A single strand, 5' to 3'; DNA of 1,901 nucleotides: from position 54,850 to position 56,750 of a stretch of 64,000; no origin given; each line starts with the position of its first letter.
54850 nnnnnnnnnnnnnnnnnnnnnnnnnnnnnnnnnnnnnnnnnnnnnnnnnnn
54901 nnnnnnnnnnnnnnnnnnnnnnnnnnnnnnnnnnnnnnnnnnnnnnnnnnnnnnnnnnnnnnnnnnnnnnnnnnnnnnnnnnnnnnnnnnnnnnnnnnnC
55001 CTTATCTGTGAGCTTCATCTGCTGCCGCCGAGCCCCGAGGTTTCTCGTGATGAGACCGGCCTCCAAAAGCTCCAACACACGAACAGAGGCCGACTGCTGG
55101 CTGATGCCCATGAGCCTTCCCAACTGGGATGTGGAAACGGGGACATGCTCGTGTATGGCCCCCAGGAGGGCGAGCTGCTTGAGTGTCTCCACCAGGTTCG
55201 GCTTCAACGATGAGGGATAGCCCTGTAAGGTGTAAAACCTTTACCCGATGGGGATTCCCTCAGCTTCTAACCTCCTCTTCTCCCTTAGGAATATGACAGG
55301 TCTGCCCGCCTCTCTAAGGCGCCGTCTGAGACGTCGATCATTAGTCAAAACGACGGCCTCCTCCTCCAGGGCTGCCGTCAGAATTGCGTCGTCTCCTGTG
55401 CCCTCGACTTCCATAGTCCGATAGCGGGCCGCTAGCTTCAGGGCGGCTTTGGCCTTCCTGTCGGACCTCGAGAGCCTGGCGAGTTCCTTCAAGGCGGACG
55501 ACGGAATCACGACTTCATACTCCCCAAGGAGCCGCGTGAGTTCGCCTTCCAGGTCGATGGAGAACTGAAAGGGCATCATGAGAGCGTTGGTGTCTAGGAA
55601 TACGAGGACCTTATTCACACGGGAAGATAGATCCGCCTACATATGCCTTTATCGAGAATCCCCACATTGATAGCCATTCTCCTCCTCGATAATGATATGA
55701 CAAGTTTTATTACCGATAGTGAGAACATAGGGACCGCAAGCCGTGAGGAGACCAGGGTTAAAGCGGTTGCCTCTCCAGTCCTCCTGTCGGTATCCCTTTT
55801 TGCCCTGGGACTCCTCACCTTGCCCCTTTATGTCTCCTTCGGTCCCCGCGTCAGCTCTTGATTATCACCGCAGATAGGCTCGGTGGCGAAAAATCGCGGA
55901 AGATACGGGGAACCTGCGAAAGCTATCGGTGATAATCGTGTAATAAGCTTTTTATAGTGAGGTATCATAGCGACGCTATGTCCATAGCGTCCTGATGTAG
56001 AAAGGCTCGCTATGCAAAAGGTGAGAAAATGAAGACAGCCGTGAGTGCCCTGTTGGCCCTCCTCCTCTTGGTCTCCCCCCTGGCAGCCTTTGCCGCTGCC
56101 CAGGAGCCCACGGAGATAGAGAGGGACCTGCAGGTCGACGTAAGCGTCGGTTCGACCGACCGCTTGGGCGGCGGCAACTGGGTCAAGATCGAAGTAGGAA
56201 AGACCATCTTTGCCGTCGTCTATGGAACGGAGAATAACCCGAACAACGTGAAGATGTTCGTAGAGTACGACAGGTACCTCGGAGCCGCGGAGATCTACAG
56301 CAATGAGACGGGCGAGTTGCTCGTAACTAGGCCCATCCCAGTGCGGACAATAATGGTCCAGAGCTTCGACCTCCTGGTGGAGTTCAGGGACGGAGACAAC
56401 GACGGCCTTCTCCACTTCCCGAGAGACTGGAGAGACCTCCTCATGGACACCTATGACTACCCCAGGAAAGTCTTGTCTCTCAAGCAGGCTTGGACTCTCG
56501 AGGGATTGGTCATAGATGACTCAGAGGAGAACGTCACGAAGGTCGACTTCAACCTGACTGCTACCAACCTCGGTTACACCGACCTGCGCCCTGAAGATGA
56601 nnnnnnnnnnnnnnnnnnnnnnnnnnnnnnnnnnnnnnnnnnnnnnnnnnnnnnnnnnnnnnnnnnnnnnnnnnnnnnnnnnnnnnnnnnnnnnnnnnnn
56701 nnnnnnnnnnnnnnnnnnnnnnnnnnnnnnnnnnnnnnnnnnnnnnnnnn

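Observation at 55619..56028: AT-rich 410-bp control region upstream of surface paralog 3 packed with symmetric elements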

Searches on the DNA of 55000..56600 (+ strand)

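Call 7: search_rna_families(source=window, start=55000, end=56600, threshold=evalue, max_evalue=10)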
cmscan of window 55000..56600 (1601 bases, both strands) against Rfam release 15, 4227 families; matches with E-value up to 10: 3.
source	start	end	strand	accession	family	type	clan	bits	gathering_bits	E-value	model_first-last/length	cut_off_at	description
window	55742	55819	+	RF00983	mir-662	Gene; miRNA;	-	21.1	88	0.83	1-82/82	no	mir-662 microRNA precursor family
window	55459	55497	-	RF01524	TB10Cs1H3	Gene; snRNA; snoRNA; HACA-box;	-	16.2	50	3.4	1-73/73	no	Trypanosomatid snoRNA TB10cs1H3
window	55321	55372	-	RF01843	neisseria_FSE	Cis-reg; frameshift_element;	-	15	50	7.7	1-40/40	no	neiserria ribosomal frameshift element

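Call 25: build_rna_model(alignment_id=A3)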
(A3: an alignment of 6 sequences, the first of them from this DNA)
Model R1 built from alignment A3 (6 sequences, 103 columns); structure: RNAalifold consensus.
model positions 101; base pairs 35; branch points 0; effective number of sequences 0.72; information 0.59 bits per position. Calibrated on 0.2 Mb of random sequence (short: E-values are rough).
structure used (alignment columns):
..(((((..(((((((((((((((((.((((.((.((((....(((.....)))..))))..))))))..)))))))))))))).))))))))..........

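Call 26: search_with_rna_model(model_id=R1, sources=[window, L001, L002, L003, L004, L005, L006, L007, L008, L009, L010, L011, L012, L013, L014, L015, L016, L017, L018, L019, L020, L021, L022, L023, L024, L025, L026, L027, L028, L029, L030, L031, L032, L033, L034, L035, L036, L037, L038, L039, L040, L041, L042, L043, L044], max_evalue=10, show_alignments=0)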
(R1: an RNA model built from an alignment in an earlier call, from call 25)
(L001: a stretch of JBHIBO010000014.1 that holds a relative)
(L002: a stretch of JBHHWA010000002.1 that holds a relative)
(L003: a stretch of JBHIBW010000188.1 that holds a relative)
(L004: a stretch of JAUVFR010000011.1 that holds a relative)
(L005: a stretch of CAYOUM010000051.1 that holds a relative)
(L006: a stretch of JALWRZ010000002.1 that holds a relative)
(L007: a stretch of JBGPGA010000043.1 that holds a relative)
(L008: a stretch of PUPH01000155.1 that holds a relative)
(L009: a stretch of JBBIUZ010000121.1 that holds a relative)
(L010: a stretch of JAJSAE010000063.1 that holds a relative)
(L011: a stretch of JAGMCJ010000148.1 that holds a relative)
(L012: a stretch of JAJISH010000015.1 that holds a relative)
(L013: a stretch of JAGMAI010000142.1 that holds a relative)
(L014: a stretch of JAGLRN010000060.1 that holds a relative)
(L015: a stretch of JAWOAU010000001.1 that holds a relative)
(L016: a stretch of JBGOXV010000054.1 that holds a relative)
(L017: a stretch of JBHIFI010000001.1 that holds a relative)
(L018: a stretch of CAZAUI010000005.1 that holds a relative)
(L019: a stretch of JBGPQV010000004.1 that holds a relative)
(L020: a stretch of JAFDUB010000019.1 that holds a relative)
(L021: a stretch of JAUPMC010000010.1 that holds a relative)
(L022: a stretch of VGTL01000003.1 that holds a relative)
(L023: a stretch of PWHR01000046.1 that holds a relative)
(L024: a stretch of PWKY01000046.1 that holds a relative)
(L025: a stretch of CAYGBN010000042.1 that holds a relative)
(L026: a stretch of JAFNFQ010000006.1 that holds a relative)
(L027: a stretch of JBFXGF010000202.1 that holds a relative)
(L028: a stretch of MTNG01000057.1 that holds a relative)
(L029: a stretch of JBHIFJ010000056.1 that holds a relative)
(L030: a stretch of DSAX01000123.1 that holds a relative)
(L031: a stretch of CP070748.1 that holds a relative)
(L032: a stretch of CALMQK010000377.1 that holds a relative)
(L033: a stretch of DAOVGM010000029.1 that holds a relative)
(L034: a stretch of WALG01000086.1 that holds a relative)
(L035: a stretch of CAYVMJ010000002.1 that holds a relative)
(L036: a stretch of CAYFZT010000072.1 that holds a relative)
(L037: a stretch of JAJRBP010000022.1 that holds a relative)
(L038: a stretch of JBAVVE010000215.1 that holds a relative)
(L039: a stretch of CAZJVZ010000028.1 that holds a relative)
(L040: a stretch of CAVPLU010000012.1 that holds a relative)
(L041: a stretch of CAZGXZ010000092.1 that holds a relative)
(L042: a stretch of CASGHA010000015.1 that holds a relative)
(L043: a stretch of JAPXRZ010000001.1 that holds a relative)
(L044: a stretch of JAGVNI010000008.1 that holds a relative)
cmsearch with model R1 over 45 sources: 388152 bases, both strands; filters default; matches with E-value up to 10: 17.
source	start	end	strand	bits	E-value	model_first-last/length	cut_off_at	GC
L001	3738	3838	-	119.7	4.3e-31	1-101/101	no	0.56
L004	3541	3641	-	117.5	1.8e-30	1-101/101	no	0.55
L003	16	117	-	117.2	2.2e-30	1-101/101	no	0.57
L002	3181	3280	-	116.1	4.6e-30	1-101/101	no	0.56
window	55734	55833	+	108.7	6.1e-28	1-101/101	no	0.58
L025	3778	3877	-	93.1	1.9e-23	1-101/101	no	0.53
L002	3189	3288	+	31.1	1.3e-05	1-101/101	no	0.6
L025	3786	3885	+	31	1.4e-05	1-101/101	no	0.55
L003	24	125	+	28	9.8e-05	1-101/101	no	0.58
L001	3746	3847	+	26.6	0.00025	1-101/101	no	0.59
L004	3549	3650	+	26.1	0.00036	1-101/101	no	0.58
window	55725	55825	-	22.4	0.0042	1-101/101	no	0.59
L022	2104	2204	+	18.2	0.068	1-101/101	no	0.75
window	105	151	-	15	0.56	1-101/101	no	0.51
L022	2112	2179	-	14.6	0.72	1-101/101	no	0.72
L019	203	298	+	13.5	1.5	1-101/101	no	0.65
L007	2477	2532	-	10.8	8.8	1-101/101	no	0.73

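Call 28: search_with_rna_model(model_id=R1, sources=[L045, L046, L047, L048, L049, L050, L051, L052, L053, L054], max_evalue=0.01, make_alignment=true)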
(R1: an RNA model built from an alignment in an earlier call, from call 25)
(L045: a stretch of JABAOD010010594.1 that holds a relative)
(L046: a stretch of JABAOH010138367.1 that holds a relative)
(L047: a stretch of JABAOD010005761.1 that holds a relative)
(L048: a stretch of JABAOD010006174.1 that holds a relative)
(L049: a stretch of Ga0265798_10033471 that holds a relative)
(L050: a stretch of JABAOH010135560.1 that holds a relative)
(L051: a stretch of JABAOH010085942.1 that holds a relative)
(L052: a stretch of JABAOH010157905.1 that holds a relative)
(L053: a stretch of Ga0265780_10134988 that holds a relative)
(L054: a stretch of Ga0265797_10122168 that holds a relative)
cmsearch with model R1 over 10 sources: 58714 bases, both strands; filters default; matches with E-value up to 0.01: 12.
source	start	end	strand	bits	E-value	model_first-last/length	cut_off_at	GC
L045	1973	2072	+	106.6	3.6e-28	1-101/101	no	0.55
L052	6246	6345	+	106.6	3.6e-28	1-101/101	no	0.55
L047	1950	2048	+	103.7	2.5e-27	1-101/101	no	0.58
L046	4764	4862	-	102.9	4.5e-27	1-101/101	no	0.56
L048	10678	10776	-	100.9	1.6e-26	1-101/101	no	0.57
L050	4372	4472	+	87.7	1e-22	1-101/101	no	0.55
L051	1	63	-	53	9.7e-13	1-64/101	3'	0.62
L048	10686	10784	+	21.7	0.00097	1-101/101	no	0.58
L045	1965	2064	-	20.4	0.0023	1-101/101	no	0.56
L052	6238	6337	-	20.4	0.0023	1-101/101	no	0.56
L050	4363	4464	-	19.6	0.004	1-101/101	no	0.56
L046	4772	4870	+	18.4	0.0089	1-101/101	no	0.57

Alignment A4: 12 matches aligned to the model, 122 columns, each read 5' to 3' on its own strand. Consensus structure (alignment columns), stored with it:
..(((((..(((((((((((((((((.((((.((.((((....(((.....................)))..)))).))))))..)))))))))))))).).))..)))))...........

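Call 36: search_with_rna_model(model_id=R1, sources=[L055, L056, L057, L058, L059, L060, L061, L062], max_evalue=1)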
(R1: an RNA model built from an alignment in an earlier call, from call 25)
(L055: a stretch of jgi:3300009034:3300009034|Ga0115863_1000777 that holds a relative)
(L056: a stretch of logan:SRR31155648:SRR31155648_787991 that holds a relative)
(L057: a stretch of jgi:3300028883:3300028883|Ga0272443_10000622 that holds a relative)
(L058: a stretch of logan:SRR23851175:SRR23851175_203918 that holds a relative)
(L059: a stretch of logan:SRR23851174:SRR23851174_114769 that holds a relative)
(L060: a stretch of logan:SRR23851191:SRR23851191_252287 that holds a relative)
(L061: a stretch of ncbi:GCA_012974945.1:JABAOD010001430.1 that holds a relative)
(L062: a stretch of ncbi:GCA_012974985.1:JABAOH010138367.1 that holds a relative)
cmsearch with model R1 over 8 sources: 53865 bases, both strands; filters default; matches with E-value up to 1: 10.
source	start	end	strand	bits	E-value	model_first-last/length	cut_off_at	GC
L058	2688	2787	+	112.6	6.5e-30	1-101/101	no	0.58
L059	2635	2734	+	112.6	6.5e-30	1-101/101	no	0.58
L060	1469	1568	+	112.6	6.5e-30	1-101/101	no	0.58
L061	2736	2834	+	102.9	4.1e-27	1-101/101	no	0.56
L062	2736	2834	+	102.9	4.1e-27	1-101/101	no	0.56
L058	2679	2779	-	29.2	6.1e-06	1-101/101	no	0.61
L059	2626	2726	-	29.2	6.1e-06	1-101/101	no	0.61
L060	1460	1560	-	29.2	6.1e-06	1-101/101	no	0.61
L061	2728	2826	-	18.4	0.0081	1-101/101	no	0.57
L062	2728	2826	-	18.4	0.0081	1-101/101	no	0.57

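Call 61: search_rna_families(sources=[L046, L001, L058], threshold=gathering)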
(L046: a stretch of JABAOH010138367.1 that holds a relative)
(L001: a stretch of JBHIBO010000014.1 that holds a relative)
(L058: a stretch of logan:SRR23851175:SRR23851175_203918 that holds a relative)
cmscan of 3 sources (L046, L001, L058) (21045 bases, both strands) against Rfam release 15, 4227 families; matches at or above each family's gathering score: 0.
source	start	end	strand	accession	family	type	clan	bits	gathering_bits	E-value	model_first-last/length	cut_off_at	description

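Call 69: search_with_rna_model(model_id=R1, sources=[L068, L069, L070, L071, L072], max_evalue=1, show_alignments=2)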
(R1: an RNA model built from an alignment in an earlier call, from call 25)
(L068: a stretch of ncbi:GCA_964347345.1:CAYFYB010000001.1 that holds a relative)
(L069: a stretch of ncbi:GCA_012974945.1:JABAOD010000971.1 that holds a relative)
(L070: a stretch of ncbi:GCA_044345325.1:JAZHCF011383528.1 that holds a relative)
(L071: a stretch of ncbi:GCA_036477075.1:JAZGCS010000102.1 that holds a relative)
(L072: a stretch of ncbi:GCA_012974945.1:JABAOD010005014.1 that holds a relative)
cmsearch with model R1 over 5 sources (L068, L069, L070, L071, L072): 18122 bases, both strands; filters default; matches with E-value up to 1: 9.
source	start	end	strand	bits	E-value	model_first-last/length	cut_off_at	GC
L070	1237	1336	+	103.5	9.3e-28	1-101/101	no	0.52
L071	1237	1336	+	103.3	1e-27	1-101/101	no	0.53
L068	1195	1295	+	100.8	5.4e-27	1-101/101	no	0.54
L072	1236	1336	+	87.7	3.1e-23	1-101/101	no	0.55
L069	1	63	+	43.7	1.4e-10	40-101/101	5'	0.52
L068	1187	1287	-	27.9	5.2e-06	1-101/101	no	0.55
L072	1227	1328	-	19.6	0.0012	1-101/101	no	0.56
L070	1227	1328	-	17.9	0.0038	1-101/101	no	0.53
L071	1227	1328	-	17.6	0.0045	1-101/101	no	0.54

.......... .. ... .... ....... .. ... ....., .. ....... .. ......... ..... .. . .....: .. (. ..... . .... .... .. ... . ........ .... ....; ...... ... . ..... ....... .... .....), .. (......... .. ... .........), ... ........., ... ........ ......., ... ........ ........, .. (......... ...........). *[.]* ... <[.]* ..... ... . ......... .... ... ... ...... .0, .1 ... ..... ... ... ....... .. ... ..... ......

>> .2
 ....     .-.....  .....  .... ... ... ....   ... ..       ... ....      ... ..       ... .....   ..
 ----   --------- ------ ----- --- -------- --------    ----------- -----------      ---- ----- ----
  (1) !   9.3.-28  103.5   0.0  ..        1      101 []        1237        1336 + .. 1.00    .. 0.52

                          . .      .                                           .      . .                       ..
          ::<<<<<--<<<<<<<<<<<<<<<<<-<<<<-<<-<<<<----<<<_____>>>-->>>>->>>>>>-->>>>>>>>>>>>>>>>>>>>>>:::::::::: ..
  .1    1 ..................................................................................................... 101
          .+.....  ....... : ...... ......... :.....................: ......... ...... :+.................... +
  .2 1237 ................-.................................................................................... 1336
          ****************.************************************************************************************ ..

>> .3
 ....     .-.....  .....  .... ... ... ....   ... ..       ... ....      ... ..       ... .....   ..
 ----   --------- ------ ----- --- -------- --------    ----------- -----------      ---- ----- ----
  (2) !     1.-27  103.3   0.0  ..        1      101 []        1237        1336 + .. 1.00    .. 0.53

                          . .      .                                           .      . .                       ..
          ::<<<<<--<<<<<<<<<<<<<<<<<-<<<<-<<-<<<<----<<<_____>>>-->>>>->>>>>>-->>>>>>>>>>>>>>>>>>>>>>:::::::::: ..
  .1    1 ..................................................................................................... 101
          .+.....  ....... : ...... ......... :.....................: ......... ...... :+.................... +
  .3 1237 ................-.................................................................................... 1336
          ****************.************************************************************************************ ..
